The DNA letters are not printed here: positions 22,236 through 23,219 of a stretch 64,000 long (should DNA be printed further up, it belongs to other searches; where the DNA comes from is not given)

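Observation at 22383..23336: Minimal AAA+ ATPase with non-canonical Walker B (DDLE) and missing sensor-1 Asn, sitting 75 bp downstream of an unknown 517-aa gene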

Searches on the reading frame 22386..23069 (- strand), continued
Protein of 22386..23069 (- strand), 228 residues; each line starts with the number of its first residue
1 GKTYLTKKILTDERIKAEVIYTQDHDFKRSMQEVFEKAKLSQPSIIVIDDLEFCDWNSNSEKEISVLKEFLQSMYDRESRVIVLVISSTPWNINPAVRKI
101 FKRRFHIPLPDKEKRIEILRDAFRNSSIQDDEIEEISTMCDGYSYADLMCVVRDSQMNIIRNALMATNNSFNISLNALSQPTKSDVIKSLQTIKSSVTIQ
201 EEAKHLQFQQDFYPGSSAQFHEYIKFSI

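Call 52: fold_search(model_id=the predicted structure, library=pdb)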
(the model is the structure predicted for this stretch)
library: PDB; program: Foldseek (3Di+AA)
matches with E <= 10: 1482; with E <= 0.001: 958
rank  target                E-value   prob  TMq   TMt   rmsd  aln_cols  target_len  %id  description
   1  6bmf_B                5.6e-14  1.00  0.73  0.60   3.8       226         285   25  Vps4p-Vta1p complex with peptide binding to the central pore of Vps4p (released 2017-12-06)
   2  6ap1_B                1.3e-13  1.00  0.73  0.53   5.4       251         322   23  Vps4p-Vta1p complex with peptide binding to the central pore of Vps4p (released 2017-12-06)
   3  6oo2_E                2.2e-13  1.00  0.75  0.58   4.6       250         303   23  Vps4 with Cyclic Peptide Bound in the Central Pore (released 2019-08-21)
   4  8r64_B                4.8e-13  1.00  0.74  0.58   4.2       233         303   21  Cryo-EM structure of the FIGNL1 AAA hexamer bound to RAD51 (released 2024-09-04)
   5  6oo2_C                6.2e-13  1.00  0.74  0.54   5.2       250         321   23  Vps4 with Cyclic Peptide Bound in the Central Pore (released 2019-08-21)
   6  4l16                  8.4e-13  1.00  0.76  0.61   3.3       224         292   21  Crystal structure of FIGL-1 AAA domain in complex with ADP (released 2013-09-04)
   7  6nyv                  1.0e-12  1.00  0.78  0.64   2.9       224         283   24  Structure of spastin AAA domain in complex with a quinazoline-based inhibitor (released 2019-03-27)
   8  6ugd_D                1.1e-12  1.00  0.70  0.53   4.7       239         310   22  Katanin hexamer in the spiral conformation in complex with substrate (released 2019-10-09)
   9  9bji_C                1.8e-12  1.00  0.74  0.32   4.1       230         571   20  Cryo-EM structure of apo NVL (released 2026-01-21)
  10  6b5c                  1.9e-12  1.00  0.76  0.61   3.8       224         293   27  Structural Basis for Katanin Self-Assembly (released 2018-05-23)
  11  6p11                  2.6e-12  1.00  0.75  0.62   3.1       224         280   23  Structure of spastin AAA domain (T692A mutant) in complex with JNJ-7706621 inhibitor (released 2019-07-24)
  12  4l15                  2.9e-12  1.00  0.68  0.53   3.0       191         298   23  Crystal structure of FIGL-1 AAA domain (released 2013-09-04)
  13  6bmf_A                3.5e-12  1.00  0.71  0.60   4.3       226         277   25  Vps4p-Vta1p complex with peptide binding to the central pore of Vps4p (released 2017-12-06)
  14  6nyw                  4.4e-12  1.00  0.77  0.64   3.0       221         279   24  Structure of spastin AAA domain N527C mutant in complex with 8-fluoroquinazoline-based inhibitor (released 2019-03-27)
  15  6ap1_A                4.4e-12  1.00  0.73  0.55   5.0       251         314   24  Vps4p-Vta1p complex with peptide binding to the central pore of Vps4p (released 2017-12-06)
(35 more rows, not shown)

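Call 54: find_related_loci(query=window:22386-23069:-, collection=metagenome_contigs, flank=5000)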
Query window:22386-23069:- (228 aa) in metagenome_contigs; peptide patterns used: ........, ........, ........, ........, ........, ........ (x = any residue, [..] = any of these).
72 stretches matched a pattern, but none encodes a relative of the query by tblastn (E <= 1e-3).
